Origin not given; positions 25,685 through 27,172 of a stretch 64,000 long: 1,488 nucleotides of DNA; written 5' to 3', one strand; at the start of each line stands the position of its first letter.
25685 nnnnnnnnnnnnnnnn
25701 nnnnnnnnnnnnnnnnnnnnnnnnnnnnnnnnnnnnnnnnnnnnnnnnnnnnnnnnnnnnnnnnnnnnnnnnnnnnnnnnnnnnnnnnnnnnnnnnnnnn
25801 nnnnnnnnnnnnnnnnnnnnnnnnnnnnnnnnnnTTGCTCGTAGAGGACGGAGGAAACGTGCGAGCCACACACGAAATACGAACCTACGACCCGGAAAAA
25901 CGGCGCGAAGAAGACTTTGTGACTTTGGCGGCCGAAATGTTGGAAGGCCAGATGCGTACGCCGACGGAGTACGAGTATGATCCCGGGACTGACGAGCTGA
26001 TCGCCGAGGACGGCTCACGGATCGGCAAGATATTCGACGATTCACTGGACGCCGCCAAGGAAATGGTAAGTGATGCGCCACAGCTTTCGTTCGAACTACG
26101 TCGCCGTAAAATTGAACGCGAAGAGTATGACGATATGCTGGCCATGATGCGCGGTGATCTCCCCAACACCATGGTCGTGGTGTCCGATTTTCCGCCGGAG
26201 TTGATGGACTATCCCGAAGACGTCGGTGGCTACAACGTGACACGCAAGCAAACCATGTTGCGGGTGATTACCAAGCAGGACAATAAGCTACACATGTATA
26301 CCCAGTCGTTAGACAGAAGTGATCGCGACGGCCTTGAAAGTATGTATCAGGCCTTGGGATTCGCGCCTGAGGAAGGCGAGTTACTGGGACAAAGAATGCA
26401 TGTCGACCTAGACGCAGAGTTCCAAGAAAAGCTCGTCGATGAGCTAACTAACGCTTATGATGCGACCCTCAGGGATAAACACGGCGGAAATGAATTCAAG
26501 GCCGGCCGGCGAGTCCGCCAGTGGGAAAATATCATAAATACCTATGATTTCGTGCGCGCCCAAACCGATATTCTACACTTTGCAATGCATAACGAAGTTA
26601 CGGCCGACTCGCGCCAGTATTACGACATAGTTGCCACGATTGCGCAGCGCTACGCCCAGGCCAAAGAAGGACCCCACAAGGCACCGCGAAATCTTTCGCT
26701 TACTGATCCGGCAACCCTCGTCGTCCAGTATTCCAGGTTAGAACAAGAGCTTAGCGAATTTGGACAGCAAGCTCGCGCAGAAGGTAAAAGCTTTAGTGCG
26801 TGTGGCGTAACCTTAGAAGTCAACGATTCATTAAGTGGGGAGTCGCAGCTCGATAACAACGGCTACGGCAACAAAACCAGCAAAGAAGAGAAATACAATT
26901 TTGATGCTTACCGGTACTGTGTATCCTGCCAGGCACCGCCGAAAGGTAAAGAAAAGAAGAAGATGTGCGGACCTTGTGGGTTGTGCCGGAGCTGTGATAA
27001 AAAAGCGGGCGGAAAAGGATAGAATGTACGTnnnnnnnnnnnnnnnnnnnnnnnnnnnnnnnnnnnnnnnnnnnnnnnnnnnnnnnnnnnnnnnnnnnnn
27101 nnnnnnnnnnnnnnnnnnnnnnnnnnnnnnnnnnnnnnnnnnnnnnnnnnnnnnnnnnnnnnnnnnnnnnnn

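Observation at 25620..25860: Cobalamin-riboswitch-like leader with an SD-sequestering expression platform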

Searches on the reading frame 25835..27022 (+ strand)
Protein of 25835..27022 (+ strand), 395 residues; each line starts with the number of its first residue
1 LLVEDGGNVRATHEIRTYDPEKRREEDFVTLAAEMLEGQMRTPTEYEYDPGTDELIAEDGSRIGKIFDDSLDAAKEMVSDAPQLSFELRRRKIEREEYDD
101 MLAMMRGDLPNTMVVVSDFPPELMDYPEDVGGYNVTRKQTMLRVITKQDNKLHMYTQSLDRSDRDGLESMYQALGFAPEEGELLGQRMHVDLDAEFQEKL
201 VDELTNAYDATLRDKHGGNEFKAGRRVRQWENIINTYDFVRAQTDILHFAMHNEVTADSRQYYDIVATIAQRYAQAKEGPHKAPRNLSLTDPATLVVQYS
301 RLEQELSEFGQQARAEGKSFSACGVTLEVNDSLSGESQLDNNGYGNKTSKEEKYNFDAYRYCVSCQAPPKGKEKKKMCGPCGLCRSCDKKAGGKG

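Call 8: search_protein_families(library=pfam, proteins=[window:25835-27022:+], max_evalue=0.01)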
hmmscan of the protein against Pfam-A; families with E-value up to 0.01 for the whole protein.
window:25835-27022:+ (395 aa): 0 families

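Call 9: search_protein_families(library=ncbifam, proteins=[window:25835-27022:+], max_evalue=0.01)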
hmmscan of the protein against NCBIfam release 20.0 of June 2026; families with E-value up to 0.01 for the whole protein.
window:25835-27022:+ (395 aa): 0 families

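Call 10: find_homologous_proteins(query=window:25859-27019:+)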
Query window:25859-27019:+ (387 aa): 441 proteins with E <= 0.001 among 4808 candidates; the best 120 are listed.
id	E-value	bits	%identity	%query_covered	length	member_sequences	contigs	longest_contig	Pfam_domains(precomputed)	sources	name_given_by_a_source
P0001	8.1e-261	883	100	100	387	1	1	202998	-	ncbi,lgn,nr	ncbi:MAG: hypothetical protein U5L95_04485 [Candidatus Saccharibacteria bacterium]|nr:hypothetical p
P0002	6.0e-117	409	52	97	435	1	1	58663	-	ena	-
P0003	2.6e-115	404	51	100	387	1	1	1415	-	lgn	-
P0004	2.9e-114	400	52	98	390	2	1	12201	-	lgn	-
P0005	2.2e-112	394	51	98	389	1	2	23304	-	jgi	jgi:hypothetical protein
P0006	6.2e-111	389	51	98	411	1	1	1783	-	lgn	-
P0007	7.5e-111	389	50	98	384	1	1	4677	-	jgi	jgi:hypothetical protein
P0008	1.4e-110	388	51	99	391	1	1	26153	-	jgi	jgi:hypothetical protein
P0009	1.3e-109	385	52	98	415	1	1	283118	-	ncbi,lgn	-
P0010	5.7e-107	376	50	98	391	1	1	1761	-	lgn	-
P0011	1.6e-104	368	47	98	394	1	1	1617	-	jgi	-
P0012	8.3e-104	366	50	98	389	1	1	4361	-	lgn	-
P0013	5.3e-102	360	51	97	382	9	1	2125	-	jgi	jgi:hypothetical protein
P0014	3.3e-101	357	49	96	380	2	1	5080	-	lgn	-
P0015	2.8e-100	354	48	99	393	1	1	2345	-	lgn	-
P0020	1.7e-98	348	47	99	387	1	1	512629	-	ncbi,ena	-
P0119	6.8e-84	300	46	97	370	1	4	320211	-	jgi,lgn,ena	jgi:hypothetical protein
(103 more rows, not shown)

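Call 12: find_related_loci(query=A1, collection=genome_contigs, flank=3000)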
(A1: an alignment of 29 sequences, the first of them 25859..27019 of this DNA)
Query A1 (387 aa) in genome_contigs; peptide patterns used: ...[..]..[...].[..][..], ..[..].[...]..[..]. (x = any residue, [..] = any of these).
77 stretches matched a pattern; 56 encode a relative of the query (tblastn E <= 1e-3); 56 distinct loci.
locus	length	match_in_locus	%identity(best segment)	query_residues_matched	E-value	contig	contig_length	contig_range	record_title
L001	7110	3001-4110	48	8-387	5e-104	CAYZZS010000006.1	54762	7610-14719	MAG TPA_asm: uncultured Candidatus Saccharibacteria bacterium isolate SRP144015_co1_48 genome assembly, contig: NODE_307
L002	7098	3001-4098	49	6-382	4e-103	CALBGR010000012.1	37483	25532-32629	MAG TPA_asm: uncultured Candidatus Saccharibacteria bacterium isolate SRR5251193_bin.8_CONCOCT_v1.1_MAG genome assembly,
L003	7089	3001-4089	48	6-382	2e-101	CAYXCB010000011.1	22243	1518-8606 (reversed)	MAG TPA_asm: uncultured Candidatus Saccharibacteria bacterium isolate SRP136066_co1_114 genome assembly, contig: NODE_21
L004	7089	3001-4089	47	8-380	4e-101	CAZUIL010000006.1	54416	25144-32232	MAG TPA_asm: uncultured Candidatus Saccharibacteria bacterium isolate SRP144015_co1_52 genome assembly, contig: NODE_312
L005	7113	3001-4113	47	4-380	2e-100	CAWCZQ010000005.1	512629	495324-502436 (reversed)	MAG: uncultured Candidatus Saccharibacteria bacterium isolate MFD01721.bin.1.119 genome assembly, contig: contig_52470,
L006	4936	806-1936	45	1-380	2e-100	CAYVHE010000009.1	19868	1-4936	MAG TPA_asm: uncultured Candidatus Saccharibacteria bacterium isolate SRP216583_co1_158 genome assembly, contig: NODE_21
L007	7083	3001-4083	46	18-387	4e-99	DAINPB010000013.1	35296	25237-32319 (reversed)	MAG TPA_asm: Candidatus Saccharibacteria bacterium isolate CTOTU10859 NODE_159_length_35296_cov_5.830482, whole genome s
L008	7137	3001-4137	51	8-380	4e-98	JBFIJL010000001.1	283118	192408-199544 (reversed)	MAG: Candidatus Saccharimonadales bacterium isolate Mix_sand11.2021.09.Z.84 k141_486521_length_283118_cov_20.9950, whole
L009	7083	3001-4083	46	18-383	3e-95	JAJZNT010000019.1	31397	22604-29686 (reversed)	MAG: bacterium isolate MAS4.bin29 NODE_1330_length_31397_cov_5.577870, whole genome shotgun sequence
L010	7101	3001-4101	45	8-386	1e-91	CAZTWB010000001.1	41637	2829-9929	MAG TPA_asm: uncultured Candidatus Saccharibacteria bacterium isolate SRP257259_co1_179 genome assembly, contig: NODE_89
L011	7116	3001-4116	43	6-382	7e-91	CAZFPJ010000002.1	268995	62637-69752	MAG TPA_asm: uncultured Candidatus Saccharibacteria bacterium isolate SRP292972_co3_78 genome assembly, contig: NODE_58_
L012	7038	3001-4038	46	22-382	1e-90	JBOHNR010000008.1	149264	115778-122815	MAG: Candidatus Saccharimonadales bacterium isolate TC-S_metawrap_bin.170 k127_4604178, whole genome shotgun sequence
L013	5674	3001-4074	46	8-379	4e-88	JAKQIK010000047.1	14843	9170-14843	MAG: bacterium isolate USDE_metabat.8_sub k141_579011, whole genome shotgun sequence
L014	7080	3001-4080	46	9-382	4e-88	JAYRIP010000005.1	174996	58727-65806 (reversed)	MAG: Candidatus Saccharimonadales bacterium isolate SZ_szas25bin.56 k141_553432, whole genome shotgun sequence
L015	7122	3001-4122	43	14-387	1e-87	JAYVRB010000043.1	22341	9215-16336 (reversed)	MAG: bacterium isolate GL72_UP_metabinner_32 GL72_UP_metabinner_32_42, whole genome shotgun sequence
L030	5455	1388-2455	43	11-357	4e-79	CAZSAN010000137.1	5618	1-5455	MAG TPA_asm: uncultured Candidatus Saccharibacteria bacterium isolate binchicken_co84_80 genome assembly, contig: k141_2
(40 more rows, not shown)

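Call 23: find_encoding_contigs(protein=P0020, flank=8000, max_places=1)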
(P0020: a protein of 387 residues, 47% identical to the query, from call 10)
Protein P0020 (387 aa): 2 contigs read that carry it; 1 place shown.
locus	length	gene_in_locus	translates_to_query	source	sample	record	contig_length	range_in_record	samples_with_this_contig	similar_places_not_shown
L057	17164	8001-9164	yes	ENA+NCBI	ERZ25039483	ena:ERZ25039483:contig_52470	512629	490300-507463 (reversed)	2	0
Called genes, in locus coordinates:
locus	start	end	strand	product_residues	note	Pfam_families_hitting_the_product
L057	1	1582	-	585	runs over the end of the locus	PF13522:GATase_6, PF13537:GATase_7, PF01380:SIS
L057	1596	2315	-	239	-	PF20706:GT4-conflict (weak), PF00534:Glycos_transf_1, PF13692:Glyco_trans_1_4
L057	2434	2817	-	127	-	-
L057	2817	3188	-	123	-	PF05635:23S_rRNA_IVP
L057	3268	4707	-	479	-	PF13727:CoA_binding_3 (weak), PF02397:Bac_transf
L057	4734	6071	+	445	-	PF04932:Wzy_C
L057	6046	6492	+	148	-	PF04138:GtrA_DPMS_TM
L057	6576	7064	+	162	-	PF01726:LexA_DNA_bind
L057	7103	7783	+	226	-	-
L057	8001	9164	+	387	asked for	-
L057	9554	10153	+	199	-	PF01467:CTP_transf_like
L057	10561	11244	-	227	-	PF13462:Thioredoxin_4, PF01323:DSBA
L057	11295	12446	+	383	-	PF00571:CBS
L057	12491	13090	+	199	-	-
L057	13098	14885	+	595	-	PF01336:tRNA_anti-codon, PF00152:tRNA-synt_2, PF02938:GAD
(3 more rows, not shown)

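Call 24: find_encoding_contigs(protein=P0119, flank=8000, max_places=1)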
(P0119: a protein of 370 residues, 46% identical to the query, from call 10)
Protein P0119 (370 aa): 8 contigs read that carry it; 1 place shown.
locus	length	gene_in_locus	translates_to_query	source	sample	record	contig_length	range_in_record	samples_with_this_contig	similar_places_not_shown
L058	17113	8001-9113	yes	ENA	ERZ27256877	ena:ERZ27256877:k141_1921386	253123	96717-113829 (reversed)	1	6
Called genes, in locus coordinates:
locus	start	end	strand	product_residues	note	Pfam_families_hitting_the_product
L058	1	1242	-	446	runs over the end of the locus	PF02878:PGM_PMM_I, PF02879:PGM_PMM_II, PF02880:PGM_PMM_III, PF00408:PGM_PMM_IV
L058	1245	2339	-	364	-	PF13439:Glyco_transf_4 (weak), PF20706:GT4-conflict, PF00534:Glycos_transf_1, PF13692:Glyco_trans_1_4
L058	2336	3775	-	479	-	PF13727:CoA_binding_3, PF02397:Bac_transf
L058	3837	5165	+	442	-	PF04932:Wzy_C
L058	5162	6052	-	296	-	PF04203:Sortase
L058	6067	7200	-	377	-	-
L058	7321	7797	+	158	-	PF01726:LexA_DNA_bind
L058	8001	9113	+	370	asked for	-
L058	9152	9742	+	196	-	PF01467:CTP_transf_like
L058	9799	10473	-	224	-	PF13462:Thioredoxin_4, PF01323:DSBA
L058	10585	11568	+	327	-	PF00571:CBS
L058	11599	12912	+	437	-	PF01336:tRNA_anti-codon, PF00152:tRNA-synt_2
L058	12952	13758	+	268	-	-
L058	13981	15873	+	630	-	PF13620:CarboxypepD_reg (faint), PF26549:Tricorn_N (faint)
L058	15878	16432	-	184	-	-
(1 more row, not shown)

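Call 28: predict_structure(alignment_id=A1)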
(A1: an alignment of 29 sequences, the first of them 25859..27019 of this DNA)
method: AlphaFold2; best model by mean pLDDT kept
length: 387 residues; sequences in the alignment: 29
mean_pLDDT: 87.1   pTM: 0.78
mean pLDDT of the five models: 87.1, 85.7, 83.7, 83.4, 83.4
residues with pLDDT >= 90: 256; 70-90: 83; 50-70: 27; < 50: 21
segments of 3 or more residues with pLDDT < 50: 1-4, 324-326, 335-344
pLDDT, mean of each block of 10 residues (from residue 1): 58 93 95 96 95 94 92 88 96 98 97 89 87 97 96 96 97 93 97 98 94 91 89 94 85 92 93 58 71 93 95 88 56 44 61 89 88 88 76
secondary structure, 60 per line:
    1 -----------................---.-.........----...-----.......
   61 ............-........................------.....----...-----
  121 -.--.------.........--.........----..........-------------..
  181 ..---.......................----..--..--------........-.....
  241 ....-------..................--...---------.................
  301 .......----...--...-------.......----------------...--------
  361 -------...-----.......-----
elements in order: H12-27 E33-41 E46-48 H55-72 H74-97 E104-108 E132-140 E143-151 H156-165 E179-182 H186-208 H228-234 H236-244 H252-269 H284-307 E312-314 E317-319 H327-333 E350-352 E368-370 H377-382

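Call 33: fold_search(model_id=the predicted structure, library=pdb)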
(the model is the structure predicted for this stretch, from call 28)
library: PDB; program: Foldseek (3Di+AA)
matches with E <= 10: 579; with E <= 0.001: 0
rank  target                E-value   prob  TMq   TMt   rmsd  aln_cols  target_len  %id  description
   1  3hlz_B                7.5e-02  0.08  0.08  0.10  18.9       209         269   10  Crystal structure of BT_1490 (NP_810393.1) from BACTEROIDES THETAIOTAOMICRON VPI-5482 at 1.50 A resolution (released 2009-06-16)
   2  9r2r_B                9.2e-02  0.16  0.10  0.22  14.1       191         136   13  De novo designed M7 protein fold (released 2025-05-14)
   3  6wjv_A                1.0e-01  0.11  0.12  0.04  27.6       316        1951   10  Structure of the Saccharomyces cerevisiae polymerase epsilon holoenzyme (released 2020-07-08)
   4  8b76_B                1.1e-01  0.11  0.14  0.06  28.6       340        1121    9  The crystal structure of M644G variant of DNA Pol Epsilon containing dTTP in the polymerase active site (released 2023-11-01)
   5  9t0n                  1.3e-01  0.14  0.14  0.16  19.2       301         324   10  Crystal structure of TagF (ACIAD2683) from Acinetobacter baylyi ADP1 (released 2025-11-12)
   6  3hlz_A                1.3e-01  0.07  0.07  0.10  18.8       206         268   10  Crystal structure of BT_1490 (NP_810393.1) from BACTEROIDES THETAIOTAOMICRON VPI-5482 at 1.50 A resolution (released 2009-06-16)
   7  5yhf                  1.9e-01  0.07  0.09  0.06  21.0       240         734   10  Crystal structure of SecDF in Super-membrane-facing form (released 2018-02-14)
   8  7vud                  3.1e-01  0.13  0.09  0.07  17.0       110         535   18  Carotenoid Cleavage Dioxygenase 1 from Osmanthus fragrans (released 2022-11-02)
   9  8b7e_A                3.4e-01  0.08  0.14  0.06  28.6       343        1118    9  The crystal structure of N828V variant of DNA Pol Epsilon containing UTP in the polymerase active site (released 2023-10-25)
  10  7nhr_A                4.2e-01  0.02  0.09  0.06  24.8       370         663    8  Putative transmembrane protein Wzc K540M C1 (released 2021-08-25)
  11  7q3d_B                6.1e-01  0.18  0.18  0.16  10.7       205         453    8  Structure of the human CPLANE complex (released 2022-04-06)
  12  9exo_A                6.1e-01  0.01  0.08  0.06  24.7       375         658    8  Wzc-K540M-2YE MgADP C1 (released 2025-04-23)
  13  1cy2                  6.5e-01  0.02  0.07  0.05  17.9       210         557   14  COMPLEX OF E.COLI DNA TOPOISOMERASE I WITH TPTPTP3' (released 2000-03-08)
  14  4z1w                  6.8e-01  0.12  0.15  0.18  14.1       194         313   13  CRYSTAL STRUCTURE OF MONOMERIC BACTERIOPHYTOCHROME mutant D207L Y263F From Synchrotron (released 2016-01-20)
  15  8czq_A                6.8e-01  0.04  0.07  0.05  19.8       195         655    9  The crystal structure of MtbTOP1 in complex with both G- and T-segments (released 2022-12-14)
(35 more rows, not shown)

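Call 47: search_protein_families(library=pfam, proteins=[L030:388-798:+, L030:786-1322:+, L030:1325-2545:+, L030:2575-3177:+], max_evalue=0.01)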
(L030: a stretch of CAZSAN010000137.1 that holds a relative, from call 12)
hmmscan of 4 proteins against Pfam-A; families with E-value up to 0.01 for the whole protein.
L030:388-798:+ (137 aa): 2 families
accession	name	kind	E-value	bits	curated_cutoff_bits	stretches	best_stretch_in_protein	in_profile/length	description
PF14478.12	DUF4430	-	1.9e-15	57.5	23.8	1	70-137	1-71/72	Domain of unknown function (DUF4430)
PF18676.6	MBG_2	-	0.00081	20.4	25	1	49-115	7-70/72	MBG domain (YGX type)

L030:786-1322:+ (179 aa): 1 family
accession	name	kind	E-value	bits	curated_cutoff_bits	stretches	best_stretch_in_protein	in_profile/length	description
PF20221.3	DUF6580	-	1.9e-43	148.9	27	1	8-163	5-155/162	Family of unknown function (DUF6580)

L030:1325-2545:+ (407 aa): 0 families

L030:2575-3177:+ (201 aa): 1 family
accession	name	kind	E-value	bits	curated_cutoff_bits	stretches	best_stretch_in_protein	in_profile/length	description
PF01467.32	CTP_transf_like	-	3.4e-16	60.1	21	1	10-171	1-132/133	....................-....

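Call 48: search_protein_families(library=ncbifam, proteins=[L030:388-798:+, L030:786-1322:+], max_evalue=0.01)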
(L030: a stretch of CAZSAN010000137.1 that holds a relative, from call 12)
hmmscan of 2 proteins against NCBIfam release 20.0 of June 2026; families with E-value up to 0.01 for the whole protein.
L030:388-798:+ (137 aa): 0 families

L030:786-1322:+ (179 aa): 0 families

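Call 49: search_solved_structures(query=L030:786-1322:+, max_evalue=1)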
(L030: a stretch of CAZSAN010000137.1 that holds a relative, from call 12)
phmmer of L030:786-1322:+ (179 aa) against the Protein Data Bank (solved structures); distinct sequences matched with E-value up to 1: 0.

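Call 50: search_solved_structures(query=A1, max_evalue=1)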
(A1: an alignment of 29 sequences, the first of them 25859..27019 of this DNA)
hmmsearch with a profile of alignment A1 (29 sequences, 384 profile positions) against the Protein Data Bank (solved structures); distinct sequences matched with E-value up to 1: 0.

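Call 51: search_solved_structures(query=L030:388-798:+, max_evalue=1)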
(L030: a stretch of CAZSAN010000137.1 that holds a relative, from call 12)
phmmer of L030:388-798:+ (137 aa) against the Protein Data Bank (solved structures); distinct sequences matched with E-value up to 1: 2.
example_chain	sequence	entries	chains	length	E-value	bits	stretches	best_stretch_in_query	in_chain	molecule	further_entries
8g9s_A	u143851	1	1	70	0.86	12.7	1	58-114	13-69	AcrIC8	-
7muc_AF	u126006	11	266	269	0.89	12.7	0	35-99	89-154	DotF | IcmG (DotF)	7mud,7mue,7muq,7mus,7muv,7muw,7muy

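Call 72: search_protein_representatives(alignment_id=A1)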
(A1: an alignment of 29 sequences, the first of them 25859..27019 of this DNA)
Query: 29 sequences, 384 profile positions. Proteins with E-value up to 0.001 (for the whole library): 455; up to 1e-10: 333; up to 1e-30: 173. The best 150 are listed.
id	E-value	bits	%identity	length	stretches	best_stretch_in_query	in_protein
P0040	6.0e-160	549.1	-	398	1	5-383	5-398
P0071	3.0e-154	530.4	-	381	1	10-380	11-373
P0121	1.3e-152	525.0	-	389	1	14-381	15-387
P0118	3.2e-152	523.7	-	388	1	10-380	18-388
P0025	3.4e-152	523.6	-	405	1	4-384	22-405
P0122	1.5e-146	505.0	-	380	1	2-383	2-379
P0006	4.0e-145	500.3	-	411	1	10-384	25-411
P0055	1.8e-144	498.2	-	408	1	3-383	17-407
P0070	9.1e-142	489.3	-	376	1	7-378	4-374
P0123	1.2e-140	485.7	-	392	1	16-383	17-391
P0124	5.9e-140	483.3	-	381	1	9-383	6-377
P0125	3.1e-134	464.5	-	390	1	1-382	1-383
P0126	1.1e-133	462.7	-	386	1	5-377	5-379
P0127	1.5e-133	462.2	-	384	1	10-380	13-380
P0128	2.4e-133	461.6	-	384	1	9-383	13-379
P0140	6.5e-121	420.6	-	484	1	10-380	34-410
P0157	2.9e-114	398.8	-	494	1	10-356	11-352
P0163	1.7e-111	389.7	-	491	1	16-338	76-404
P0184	8.6e-90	318.2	-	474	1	16-381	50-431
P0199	6.1e-66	239.7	-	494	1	6-337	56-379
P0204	1.0e-59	219.2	-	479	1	12-377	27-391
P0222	1.5e-43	166.0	-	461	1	8-268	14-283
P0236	1.0e-39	153.4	-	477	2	5-247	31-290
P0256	1.9e-35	139.3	-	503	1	5-246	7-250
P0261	3.1e-34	135.3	-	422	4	9-111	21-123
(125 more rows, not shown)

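Call 73: search_protein_families(library=pfam, proteins=[P0140, P0157, P0163, P0184, P0199, P0204, P0222, P0236, P0256, P0261], max_evalue=0.01)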
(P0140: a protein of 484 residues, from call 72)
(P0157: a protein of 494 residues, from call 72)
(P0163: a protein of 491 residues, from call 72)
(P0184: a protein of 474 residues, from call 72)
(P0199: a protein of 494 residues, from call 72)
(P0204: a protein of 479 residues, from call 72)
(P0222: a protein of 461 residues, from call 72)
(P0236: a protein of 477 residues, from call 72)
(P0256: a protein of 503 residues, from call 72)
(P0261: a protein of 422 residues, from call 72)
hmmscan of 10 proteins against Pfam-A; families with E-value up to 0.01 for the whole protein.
P0140 (484 aa): 0 families

P0157 (494 aa): 0 families

P0163 (491 aa): 0 families

P0184 (474 aa): 0 families

P0199 (494 aa): 0 families

P0204 (479 aa): 0 families

P0222 (461 aa): 0 families

P0236 (477 aa): 0 families

P0256 (503 aa): 0 families

P0261 (422 aa): 0 families

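Call 74: find_encoding_contigs(protein=P0199, flank=6000, max_places=2)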
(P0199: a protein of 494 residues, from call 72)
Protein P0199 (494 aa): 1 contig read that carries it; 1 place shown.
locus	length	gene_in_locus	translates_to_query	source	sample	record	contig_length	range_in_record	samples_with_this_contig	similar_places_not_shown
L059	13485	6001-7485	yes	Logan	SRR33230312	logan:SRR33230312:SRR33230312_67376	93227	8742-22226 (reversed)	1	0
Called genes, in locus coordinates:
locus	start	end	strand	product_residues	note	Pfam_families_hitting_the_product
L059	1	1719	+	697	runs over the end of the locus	PF00128:Alpha-amylase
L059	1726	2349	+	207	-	PF05711:TylF, PF13578:Methyltransf_24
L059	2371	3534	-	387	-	PF19656:DUF6159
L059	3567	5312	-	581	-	PF00083:Sugar_tr, PF06609:TRI12, PF07690:MFS_1, PF00083:Sugar_tr (weak)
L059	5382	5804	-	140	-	PF01475:FUR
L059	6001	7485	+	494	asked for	-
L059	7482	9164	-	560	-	PF00999:Na_H_Exchanger, PF02254:TrkA_N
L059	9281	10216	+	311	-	PF01544:CorA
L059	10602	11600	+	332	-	PF00571:CBS (weak)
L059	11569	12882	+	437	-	PF01336:tRNA_anti-codon, PF00152:tRNA-synt_2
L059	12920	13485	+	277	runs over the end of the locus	PF00730:HhH-GPD, PF00633:HHH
